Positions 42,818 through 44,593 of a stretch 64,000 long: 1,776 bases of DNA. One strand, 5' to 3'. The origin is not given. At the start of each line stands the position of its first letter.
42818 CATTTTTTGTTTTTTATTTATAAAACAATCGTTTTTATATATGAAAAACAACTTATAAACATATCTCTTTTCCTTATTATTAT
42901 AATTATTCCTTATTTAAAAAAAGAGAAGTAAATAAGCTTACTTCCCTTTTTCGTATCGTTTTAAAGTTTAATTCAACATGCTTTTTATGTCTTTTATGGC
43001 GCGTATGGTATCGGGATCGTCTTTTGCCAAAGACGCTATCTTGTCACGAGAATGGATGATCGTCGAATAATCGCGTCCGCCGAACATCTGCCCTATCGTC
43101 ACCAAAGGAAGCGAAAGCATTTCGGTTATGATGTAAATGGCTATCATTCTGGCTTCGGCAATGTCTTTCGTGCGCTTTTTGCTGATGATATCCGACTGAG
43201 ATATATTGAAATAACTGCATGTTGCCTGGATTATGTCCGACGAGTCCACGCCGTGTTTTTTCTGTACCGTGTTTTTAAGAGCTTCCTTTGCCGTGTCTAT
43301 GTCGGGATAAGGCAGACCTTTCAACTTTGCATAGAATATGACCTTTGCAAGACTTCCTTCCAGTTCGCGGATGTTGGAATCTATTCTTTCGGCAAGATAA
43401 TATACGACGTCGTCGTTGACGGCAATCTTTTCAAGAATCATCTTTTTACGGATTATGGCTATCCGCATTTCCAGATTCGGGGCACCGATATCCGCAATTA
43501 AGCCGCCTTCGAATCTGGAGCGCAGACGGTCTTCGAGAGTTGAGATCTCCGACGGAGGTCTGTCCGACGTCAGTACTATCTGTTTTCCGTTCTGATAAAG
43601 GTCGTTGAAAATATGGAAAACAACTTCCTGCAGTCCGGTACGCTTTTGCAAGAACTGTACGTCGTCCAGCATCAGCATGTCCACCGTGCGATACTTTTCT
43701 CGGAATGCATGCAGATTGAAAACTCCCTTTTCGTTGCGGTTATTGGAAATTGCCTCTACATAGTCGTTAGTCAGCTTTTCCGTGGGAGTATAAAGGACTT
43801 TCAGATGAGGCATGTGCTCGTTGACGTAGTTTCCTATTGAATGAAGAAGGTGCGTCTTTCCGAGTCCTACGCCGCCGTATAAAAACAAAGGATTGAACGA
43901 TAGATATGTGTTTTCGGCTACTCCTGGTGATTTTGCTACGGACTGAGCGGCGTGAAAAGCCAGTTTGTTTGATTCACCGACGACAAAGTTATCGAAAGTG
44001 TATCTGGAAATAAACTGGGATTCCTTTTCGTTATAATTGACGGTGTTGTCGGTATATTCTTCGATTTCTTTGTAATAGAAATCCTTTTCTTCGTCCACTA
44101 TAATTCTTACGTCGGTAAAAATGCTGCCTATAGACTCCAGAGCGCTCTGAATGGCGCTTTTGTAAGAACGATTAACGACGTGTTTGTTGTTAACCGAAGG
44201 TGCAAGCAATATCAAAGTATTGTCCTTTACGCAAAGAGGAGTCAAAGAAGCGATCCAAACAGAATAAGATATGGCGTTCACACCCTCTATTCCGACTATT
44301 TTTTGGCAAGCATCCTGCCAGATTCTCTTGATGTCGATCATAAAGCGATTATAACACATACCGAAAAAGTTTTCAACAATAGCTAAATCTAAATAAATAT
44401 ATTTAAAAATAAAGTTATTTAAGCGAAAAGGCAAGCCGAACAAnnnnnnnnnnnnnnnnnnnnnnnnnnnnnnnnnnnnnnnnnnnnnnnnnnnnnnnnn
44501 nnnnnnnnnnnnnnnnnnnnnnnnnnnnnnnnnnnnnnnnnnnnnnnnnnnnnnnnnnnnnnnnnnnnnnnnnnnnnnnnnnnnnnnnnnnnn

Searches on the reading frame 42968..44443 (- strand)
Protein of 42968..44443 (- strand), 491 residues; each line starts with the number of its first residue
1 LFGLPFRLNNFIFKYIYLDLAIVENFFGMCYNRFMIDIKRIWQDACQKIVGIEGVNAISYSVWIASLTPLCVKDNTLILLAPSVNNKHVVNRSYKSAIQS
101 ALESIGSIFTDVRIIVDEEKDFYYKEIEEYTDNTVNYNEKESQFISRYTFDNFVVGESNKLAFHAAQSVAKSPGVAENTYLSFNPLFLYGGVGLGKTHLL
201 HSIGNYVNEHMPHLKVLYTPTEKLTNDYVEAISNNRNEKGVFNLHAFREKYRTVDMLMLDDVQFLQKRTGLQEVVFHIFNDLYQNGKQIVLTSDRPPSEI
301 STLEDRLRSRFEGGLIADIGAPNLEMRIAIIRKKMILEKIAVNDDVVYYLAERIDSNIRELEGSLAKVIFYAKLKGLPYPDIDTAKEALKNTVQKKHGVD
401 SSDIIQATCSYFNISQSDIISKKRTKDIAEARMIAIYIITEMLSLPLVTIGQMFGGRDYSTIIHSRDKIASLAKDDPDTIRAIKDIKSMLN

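Call 7: search_protein_families(library=pfam, proteins=[window:42968-44443:-])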
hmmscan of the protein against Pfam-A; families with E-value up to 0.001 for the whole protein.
window:42968-44443:- (491 aa): 4 families
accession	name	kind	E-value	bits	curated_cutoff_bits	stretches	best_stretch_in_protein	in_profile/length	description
PF00308.24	Bac_DnaA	-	5e-61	206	23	1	146-317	3-161/162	Bacterial DnaA ATPAse domain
PF08299.17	Bac_DnaA_C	-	1.2e-23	83.3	31.5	1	403-469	3-69/69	Bacterial dnaA protein helix-turn-helix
PF01695.23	IstB_IS21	-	3.5e-06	27.1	24.1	1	186-298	95-197/238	IstB-like ATP binding protein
PF11638.13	DnaA_N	-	0.00033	20.7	24.6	1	41-103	3-64/65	DnaA N-terminal domain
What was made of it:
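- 42968..44341 (-): dnaA (457 aa from the ATG at 44341). Pfam Bac_DnaA 5e-61 and Bac_DnaA_C (call 7).
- Checked: Flanks. dnaA (42968-44341, minus strand) and padR (49987-50406, plus strand) are confirmed by Pfam (call 7).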

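Call 8: find_related_loci(query=window:42968-44341:-, collection=genome_contigs, flank=10000)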
Query window:42968-44341:- (457 aa) in genome_contigs; peptide patterns used: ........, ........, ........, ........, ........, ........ (x = any residue, [..] = any of these).
227 stretches matched a pattern; 172 encode a relative of the query (tblastn E <= 1e-3); the best 80 are kept; 80 distinct loci.
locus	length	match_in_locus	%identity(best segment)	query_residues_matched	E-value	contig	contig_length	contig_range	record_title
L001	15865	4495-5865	94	1-457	0e+0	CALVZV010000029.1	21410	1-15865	MAG: uncultured Clostridia bacterium isolate BRZ_GG__bin40 genome assembly, contig: BRZ_GG__NODE_3279_length_21410_cov_8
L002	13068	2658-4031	94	1-457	0e+0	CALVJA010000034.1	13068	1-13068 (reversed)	MAG: uncultured Clostridia bacterium isolate BRZ_CF__bin14 genome assembly, contig: BRZ_CF__NODE_4158_length_13068_cov_1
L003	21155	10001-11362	83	1-454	0e+0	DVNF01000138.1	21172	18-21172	MAG TPA_asm: Candidatus Stercoripulliclostridium merdigallinarum isolate 18911 MalCec4__C502197_L21172_SRR2134673, whole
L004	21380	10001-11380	82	1-457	0e+0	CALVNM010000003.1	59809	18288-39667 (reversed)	MAG: uncultured Clostridia bacterium isolate BRZ_GG__bin59 genome assembly, contig: BRZ_GG__NODE_787_length_59809_cov_6.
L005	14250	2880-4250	82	1-457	0e+0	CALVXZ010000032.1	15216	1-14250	MAG: uncultured Clostridia bacterium isolate BRZ_GG__bin9 genome assembly, contig: BRZ_GG__NODE_5177_length_15216_cov_10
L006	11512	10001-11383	79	1-457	0e+0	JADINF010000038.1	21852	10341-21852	MAG: Candidatus Stercoripulliclostridium pullicola isolate 517 H1M14__C91288_L21852_SRR9113716, whole genome shotgun seq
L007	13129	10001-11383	79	1-457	0e+0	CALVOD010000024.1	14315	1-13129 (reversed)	MAG: uncultured Clostridia bacterium isolate BRZ_AB__bin25 genome assembly, contig: BRZ_AB__NODE_4037_length_14315_cov_1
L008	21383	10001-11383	79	1-457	0e+0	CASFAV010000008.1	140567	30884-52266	uncultured Eubacteriales bacterium isolate SI.O39.metabat-bins.38 genome assembly, contig: SI.O39.metabat-bins.38.fa_k14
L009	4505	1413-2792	72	1-456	0e+0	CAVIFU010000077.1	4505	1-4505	Ruminococcus bicirculans (ex Wegman et al. 2014) isolate H07682-L1_cleanbin_000021 genome assembly, contig: Spades_H0768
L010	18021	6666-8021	72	1-456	0e+0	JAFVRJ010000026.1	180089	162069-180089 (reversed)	MAG: Clostridia bacterium isolate RGIG5325 Sheep_Colon-2__c932172, whole genome shotgun sequence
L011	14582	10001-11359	69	1-456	0e+0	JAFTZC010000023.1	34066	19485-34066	MAG: Clostridia bacterium isolate RGIG4281 Roe_deer_Colon.Co__c542482, whole genome shotgun sequence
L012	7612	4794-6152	69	1-456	0e+0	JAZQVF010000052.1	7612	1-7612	MAG: Candidatus Stercoripulliclostridium sp. isolate T1900045171_TC20190165.MAGScoT_cleanbin_000006 SGB_5191_k141_211871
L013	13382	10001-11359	68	1-456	0e+0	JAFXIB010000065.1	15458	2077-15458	MAG: Clostridia bacterium isolate RGIG6434 Sheep_Rectum.Co__c1898424, whole genome shotgun sequence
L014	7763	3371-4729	67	1-456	0e+0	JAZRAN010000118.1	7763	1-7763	MAG: Candidatus Stercoripulliclostridium sp. isolate T1900045141_TC20190135.MAGScoT_cleanbin_000010 SGB_4919_k141_162958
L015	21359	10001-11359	67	1-456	0e+0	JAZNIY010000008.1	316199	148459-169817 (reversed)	MAG: Candidatus Stercoripulliclostridium sp. isolate T1900044682_TS20190148.MAGScoT_cleanbin_000015 SGB_1698_k141_161195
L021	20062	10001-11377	65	1-457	0e+0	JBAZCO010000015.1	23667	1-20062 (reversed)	MAG: Clostridia bacterium isolate SO_2017_LW2_74 scaffold_4788_c1_LW138R_2017, whole genome shotgun sequence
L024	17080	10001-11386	57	1-457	7e-172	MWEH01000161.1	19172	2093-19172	MAG: Firmicutes bacterium ADurb.Bin080 BWX72_contig000161, whole genome shotgun sequence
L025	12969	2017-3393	51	2-457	2e-155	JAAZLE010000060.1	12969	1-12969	MAG: Clostridiales bacterium isolate AS23ysBPME_171 84623_AS23, whole genome shotgun sequence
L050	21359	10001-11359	46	1-456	3e-130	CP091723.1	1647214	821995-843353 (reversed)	MAG: Christensenella sp. isolate nC33_lr_bin.267.fa chromosome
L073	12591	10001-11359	44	1-456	2e-125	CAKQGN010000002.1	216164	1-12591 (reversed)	MAG: uncultured Clostridia bacterium isolate REFINED_METABAT215_TOP10_CONTIGS_1500_ASSEMBLY_K77_MERGED__Hadza_MoBio_hadz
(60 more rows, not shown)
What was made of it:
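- The L001 and L002 contigs end inside their gaps (call 8).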

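Call 16: search_protein_families(library=pfam, proteins=[L004:8134-9843:-, L004:11643-12743:+, L004:17276-18625:-, L004:18598-19452:+, L004:19476-20288:-, L004:20576-21046:-, L015:13082-14428:-, L015:15969-17336:-, L025:6376-7767:-, L024:14515-15933:-])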
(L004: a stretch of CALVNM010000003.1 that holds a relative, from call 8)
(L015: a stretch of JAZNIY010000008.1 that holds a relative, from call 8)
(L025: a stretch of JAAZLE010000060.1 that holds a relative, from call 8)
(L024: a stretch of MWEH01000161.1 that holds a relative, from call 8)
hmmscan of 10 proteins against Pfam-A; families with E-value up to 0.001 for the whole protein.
L004:8134-9843:- (569 aa): 7 families
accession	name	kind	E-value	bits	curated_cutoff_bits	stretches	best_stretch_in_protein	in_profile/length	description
PF01266.30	DAO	-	1.2e-62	213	27.9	1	85-438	1-351/353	FAD dependent oxidoreductase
PF04324.20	Fer2_BFD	-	7.8e-13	49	26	1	487-541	1-50/50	BFD-like [2Fe-2S] binding domain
PF07992.20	Pyr_redox_2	-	4.8e-06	26.7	26.1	1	69-119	127-178/291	Pyridine nucleotide-disulphide oxidoreductase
PF00070.33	Pyr_redox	-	6.9e-06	26.9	22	0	86-119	2-35/82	Pyridine nucleotide-disulphide oxidoreductase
PF13450.12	NAD_binding_8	-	3.8e-05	24.3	21.9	1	88-128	1-42/68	NAD(P)-binding Rossmann-like domain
PF01494.25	FAD_binding_3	-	4.7e-05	23.2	22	0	85-116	3-34/349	FAD binding domain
PF13738.12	Pyr_redox_3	-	0.00084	19.1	30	0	87-115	1-30/305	Pyridine nucleotide-disulphide oxidoreductase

L004:11643-12743:+ (366 aa): 3 families
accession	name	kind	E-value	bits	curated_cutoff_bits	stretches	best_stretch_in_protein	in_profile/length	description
PF00712.24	DNA_pol3_beta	-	6.5e-31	107.4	24.4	2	1-117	1-118/120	DNA polymerase III beta subunit, N-terminal domain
PF02767.21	DNA_pol3_beta_2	-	5e-29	101.4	27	2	131-240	4-114/116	DNA polymerase III beta subunit, central domain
PF02768.20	DNA_pol3_beta_3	-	7.1e-29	100.5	27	1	245-363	2-121/121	DNA polymerase III beta subunit, C-terminal domain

L004:17276-18625:- (449 aa): 1 family
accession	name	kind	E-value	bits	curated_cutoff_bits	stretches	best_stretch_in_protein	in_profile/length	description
PF01546.33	Peptidase_M20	-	7.6e-25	88.5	24.6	1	90-443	4-204/206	Peptidase family M20/M25/M40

L004:18598-19452:+ (284 aa): 2 families
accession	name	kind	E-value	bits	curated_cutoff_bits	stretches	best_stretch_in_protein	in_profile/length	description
PF04002.20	RadC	-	2.2e-31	108.8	22.1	1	136-252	1-117/121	RadC-like JAB domain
PF20582.4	UPF0758_N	-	0.00019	21.9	27.1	1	42-109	7-73/77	UPF0758 N-terminal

L004:19476-20288:- (270 aa): 1 family
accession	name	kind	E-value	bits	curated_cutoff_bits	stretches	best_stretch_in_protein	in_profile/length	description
PF01520.23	Amidase_3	-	6.5e-38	130.9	27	1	73-262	1-173/174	N-acetylmuramoyl-L-alanine amidase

L004:20576-21046:- (156 aa): 0 families

L015:13082-14428:- (448 aa): 2 families
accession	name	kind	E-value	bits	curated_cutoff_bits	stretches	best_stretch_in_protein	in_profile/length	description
PF00817.25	IMS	-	1.1e-26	93.9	23.2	1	38-188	1-147/148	impB/mucB/samB family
PF11799.13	IMS_C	-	1.2e-11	45.4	20.7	1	284-390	2-105/109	impB/mucB/samB family C-terminal domain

L015:15969-17336:- (455 aa): 2 families
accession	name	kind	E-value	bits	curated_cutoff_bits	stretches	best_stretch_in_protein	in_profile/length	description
PF01546.33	Peptidase_M20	-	3.5e-28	99.4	24.6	1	94-451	2-205/206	Peptidase family M20/M25/M40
PF07687.19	M20_dimer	-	4.1e-08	33.6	21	1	256-359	10-102/107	Peptidase dimerisation domain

L025:6376-7767:- (463 aa): 2 families
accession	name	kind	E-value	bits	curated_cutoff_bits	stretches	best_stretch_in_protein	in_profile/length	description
PF01546.33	Peptidase_M20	-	3.2e-31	109.3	24.6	1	82-459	3-205/206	Peptidase family M20/M25/M40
PF07687.19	M20_dimer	-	7.2e-07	29.6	21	1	261-367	9-102/107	Peptidase dimerisation domain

L024:14515-15933:- (472 aa): 2 families
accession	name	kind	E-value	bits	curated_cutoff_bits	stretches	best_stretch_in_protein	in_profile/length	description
PF01546.33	Peptidase_M20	-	3.2e-31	109.3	24.6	1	86-469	3-206/206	Peptidase family M20/M25/M40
PF07687.19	M20_dimer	-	1e-05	25.9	21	0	273-374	11-99/107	Peptidase dimerisation domain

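Call 24: find_encoding_contigs(protein=window:42968-44341:-, flank=10000, max_places=10)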
Protein window:42968-44341:- (457 aa): 24 contigs read that carry it; 10 places shown.
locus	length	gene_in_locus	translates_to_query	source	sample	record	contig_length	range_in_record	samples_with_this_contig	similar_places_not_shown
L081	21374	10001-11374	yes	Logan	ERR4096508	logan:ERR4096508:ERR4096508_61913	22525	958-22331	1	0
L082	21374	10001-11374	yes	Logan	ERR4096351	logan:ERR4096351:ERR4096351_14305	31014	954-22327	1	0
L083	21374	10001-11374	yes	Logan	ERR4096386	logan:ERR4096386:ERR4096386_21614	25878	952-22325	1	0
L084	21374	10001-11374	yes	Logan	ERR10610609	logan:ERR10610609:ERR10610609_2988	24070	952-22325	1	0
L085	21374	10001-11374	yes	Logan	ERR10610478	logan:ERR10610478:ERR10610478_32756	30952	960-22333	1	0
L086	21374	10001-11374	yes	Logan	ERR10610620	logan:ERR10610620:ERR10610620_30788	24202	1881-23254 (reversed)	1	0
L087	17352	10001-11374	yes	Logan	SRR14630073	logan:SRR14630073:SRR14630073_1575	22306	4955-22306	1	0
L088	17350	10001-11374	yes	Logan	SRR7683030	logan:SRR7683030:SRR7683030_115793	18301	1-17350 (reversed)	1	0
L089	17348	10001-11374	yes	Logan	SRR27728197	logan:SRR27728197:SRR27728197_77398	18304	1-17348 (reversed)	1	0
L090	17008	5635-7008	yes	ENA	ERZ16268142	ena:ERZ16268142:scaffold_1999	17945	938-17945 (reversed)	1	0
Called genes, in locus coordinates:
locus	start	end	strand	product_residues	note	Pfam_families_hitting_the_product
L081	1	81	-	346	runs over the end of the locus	?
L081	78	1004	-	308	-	-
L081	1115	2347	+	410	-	PF16499:Melibiase_2 (faint)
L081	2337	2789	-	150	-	-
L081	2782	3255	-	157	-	PF22564:HAAS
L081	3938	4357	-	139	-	PF03551:PadR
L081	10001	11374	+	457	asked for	PF00308:Bac_DnaA, PF01695:IstB_IS21 (weak), PF08299:Bac_DnaA_C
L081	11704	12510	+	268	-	PF00248:Aldo_ket_red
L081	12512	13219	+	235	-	PF00596:Aldolase_II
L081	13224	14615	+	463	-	PF02610:AraA_N, PF24856:AraA_central, PF11762:Arabinose_Iso_C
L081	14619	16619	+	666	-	PF22848:ASD1_dom, PF06964:Alpha-L-AF_C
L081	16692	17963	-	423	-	PF24316:Tli3 (faint), PF13859:BNR_3, PF02012:BNR (faint), PF13088:BNR_2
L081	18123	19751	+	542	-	PF01266:DAO (faint), PF07992:Pyr_redox_2, PF13738:Pyr_redox_3, PF00070:Pyr_redox, PF02852:Pyr_redox_dim, PF00581:Rhodanese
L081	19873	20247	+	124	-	-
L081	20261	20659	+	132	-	-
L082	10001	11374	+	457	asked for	PF00308:Bac_DnaA, PF01695:IstB_IS21 (weak), PF08299:Bac_DnaA_C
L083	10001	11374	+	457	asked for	PF00308:Bac_DnaA, PF01695:IstB_IS21 (weak), PF08299:Bac_DnaA_C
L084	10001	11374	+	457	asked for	PF00308:Bac_DnaA, PF01695:IstB_IS21 (weak), PF08299:Bac_DnaA_C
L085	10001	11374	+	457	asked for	PF00308:Bac_DnaA, PF01695:IstB_IS21 (weak), PF08299:Bac_DnaA_C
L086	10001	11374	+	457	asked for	PF00308:Bac_DnaA, PF01695:IstB_IS21 (weak), PF08299:Bac_DnaA_C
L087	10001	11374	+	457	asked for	PF00308:Bac_DnaA, PF01695:IstB_IS21 (weak), PF08299:Bac_DnaA_C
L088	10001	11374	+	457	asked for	PF00308:Bac_DnaA, PF01695:IstB_IS21 (weak), PF08299:Bac_DnaA_C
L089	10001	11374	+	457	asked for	PF00308:Bac_DnaA, PF01695:IstB_IS21 (weak), PF08299:Bac_DnaA_C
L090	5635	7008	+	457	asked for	PF00308:Bac_DnaA, PF01695:IstB_IS21 (weak), PF08299:Bac_DnaA_C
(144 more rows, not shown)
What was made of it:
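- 42968..44341 (-): The identical protein is found in 75 blocks of public assemblies (call 24).
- Gene callers sporadically call ORFs of 33-108 aa (call 24).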

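Call 62: search_protein_families(library=pfam, proteins=[L073:324-1190:+, L073:1492-2211:+, L073:4926-5666:-, L073:5818-6507:+, L073:6607-7362:+, L073:7366-8265:+, L073:8802-9902:-, L050:6956-7783:+, L050:7744-8406:+, L050:2405-3094:-])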
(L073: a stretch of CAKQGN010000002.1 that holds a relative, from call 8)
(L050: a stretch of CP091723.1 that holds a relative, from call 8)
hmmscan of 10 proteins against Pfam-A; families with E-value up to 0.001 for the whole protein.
L073:324-1190:+ (288 aa): 0 families

L073:1492-2211:+ (239 aa): 1 family
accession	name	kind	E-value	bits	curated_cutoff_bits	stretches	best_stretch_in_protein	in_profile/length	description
PF03006.26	HlyIII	-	1.4e-12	48.2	26.2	1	36-227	3-222/224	Haemolysin-III related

L073:4926-5666:- (246 aa): 1 family
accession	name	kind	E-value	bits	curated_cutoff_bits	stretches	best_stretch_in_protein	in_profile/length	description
PF01048.26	PNP_UDP_1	-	1.4e-35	123.2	25.1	1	6-209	1-211/233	Phosphorylase superfamily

L073:5818-6507:+ (229 aa): 6 families
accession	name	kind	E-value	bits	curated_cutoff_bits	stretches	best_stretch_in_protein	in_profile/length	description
PF02527.21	GidB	-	3.9e-43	147.4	27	1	23-193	3-175/184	rRNA small subunit methyltransferase G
PF13847.12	Methyltransf_31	-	5.6e-08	33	27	1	69-175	5-119/145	Methyltransferase domain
PF13649.12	Methyltransf_25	-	8.4e-05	23.6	27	1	72-143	2-73/97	Methyltransferase domain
PF08242.18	Methyltransf_12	-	0.00031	21.8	30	1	72-146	1-76/98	Methyltransferase domain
PF05175.20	MTS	-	0.00084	19.4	23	0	67-130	31-91/170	Methyltransferase small domain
PF24675.1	NpmA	-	0.00091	19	60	0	68-113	24-69/214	16S rRNA (adenine(1408)-N(1))-methyltransferase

L073:6607-7362:+ (251 aa): 8 families
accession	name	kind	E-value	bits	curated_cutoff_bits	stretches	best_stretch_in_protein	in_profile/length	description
PF13614.12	AAA_31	-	1.5e-58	198.1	27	1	3-174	2-176/177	AAA domain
PF01656.29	CbiA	-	2.3e-25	89.4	25.4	1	6-225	2-125/125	CobQ/CobB/MinD/ParA nucleotide binding domain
PF00142.24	Fer4_NifH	-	1.9e-09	37.9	25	1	11-70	8-65/271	4Fe-4S iron sulfur cluster binding proteins, NifH/frxC family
PF09140.17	MipZ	-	8.8e-09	35.5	20.7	1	3-169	1-153/262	ATPase MipZ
PF02374.21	ArsA_ATPase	-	2.3e-06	27.5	24.3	1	9-46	7-44/305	Anion-transporting ATPase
PF10609.15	ParA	-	9.2e-06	25.7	27.1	1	3-40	4-41/246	NUBPL iron-transfer P-loop NTPase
PF06564.18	CBP_BcsQ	-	7.3e-05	22.8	21.3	1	8-243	7-231/234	Cellulose biosynthesis protein BcsQ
PF00448.28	SRP54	-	0.00013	22.1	22.7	0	13-136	11-125/196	SRP54-type protein, GTPase domain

L073:7366-8265:+ (299 aa): 5 families
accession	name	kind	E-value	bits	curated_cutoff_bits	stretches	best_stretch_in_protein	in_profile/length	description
PF17762.8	HTH_ParB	-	7.5e-36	122.8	22.6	1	128-225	1-98/102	ParB HTH domain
PF02195.25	ParB_N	-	2.4e-31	108.1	26.3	1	35-126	4-95/95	ParB N-terminal domain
PF08535.16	KorB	-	5.9e-05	23.4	22.3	0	145-187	1-43/89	KorB domain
PF01381.28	HTH_3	-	8.9e-05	22.9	23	1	140-165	2-27/55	Helix-turn-helix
PF23552.2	ParB_C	-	0.0003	20.6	23.8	1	257-290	15-49/50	ParB dimerisation domain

L073:8802-9902:- (366 aa): 4 families
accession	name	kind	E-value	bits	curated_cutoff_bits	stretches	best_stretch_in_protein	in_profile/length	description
PF02463.25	SMC_N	-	2.2e-17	63.7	40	1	6-351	2-204/220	RecF/RecN/SMC N terminal domain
PF13175.12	AAA_15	-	1.3e-13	51.8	32.1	1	4-184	1-92/374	AAA ATPase domain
PF13476.12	AAA_23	-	8e-10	40.1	27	1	8-178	1-142/201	AAA domain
PF13304.12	AAA_21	-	1.9e-05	25.4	27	0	28-51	1-24/304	AAA domain, putative AbiEii toxin, Type IV TA system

L050:6956-7783:+ (275 aa): 8 families
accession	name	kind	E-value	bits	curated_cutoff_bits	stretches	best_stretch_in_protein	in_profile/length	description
PF13614.12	AAA_31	-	2.4e-64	217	27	1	9-182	2-176/177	AAA domain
PF01656.29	CbiA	-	2.9e-22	79.4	25.4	1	12-206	2-101/125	CobQ/CobB/MinD/ParA nucleotide binding domain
PF09140.17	MipZ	-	2.9e-11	43.6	20.7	1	10-50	2-42/262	ATPase MipZ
PF10609.15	ParA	-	1.2e-07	31.9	27.1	1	9-64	4-60/246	NUBPL iron-transfer P-loop NTPase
PF00448.28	SRP54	-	3.7e-07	30.4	22.7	1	19-80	11-73/196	SRP54-type protein, GTPase domain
PF00142.24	Fer4_NifH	-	5.6e-07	29.7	25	1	16-70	7-59/271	4Fe-4S iron sulfur cluster binding proteins, NifH/frxC family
PF02374.21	ArsA_ATPase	-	7.3e-06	25.8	24.3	1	15-63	7-52/305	Anion-transporting ATPase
PF06564.18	CBP_BcsQ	-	9.8e-05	22.4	21.3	1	10-148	3-140/234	Cellulose biosynthesis protein BcsQ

L050:7744-8406:+ (220 aa): 4 families
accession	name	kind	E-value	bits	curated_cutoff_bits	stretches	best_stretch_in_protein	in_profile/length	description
PF02195.25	ParB_N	-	3.9e-32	110.6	26.3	1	35-126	4-95/95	ParB N-terminal domain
PF17762.8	HTH_ParB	-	2.2e-18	66.7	22.6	1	128-180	1-53/102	ParB HTH domain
PF01381.28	HTH_3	-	6.3e-05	23.4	23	1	140-165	2-27/55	Helix-turn-helix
PF13560.12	HTH_31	-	0.00057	20.6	27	0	139-176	6-44/64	Helix-turn-helix domain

L050:2405-3094:- (229 aa): 0 families
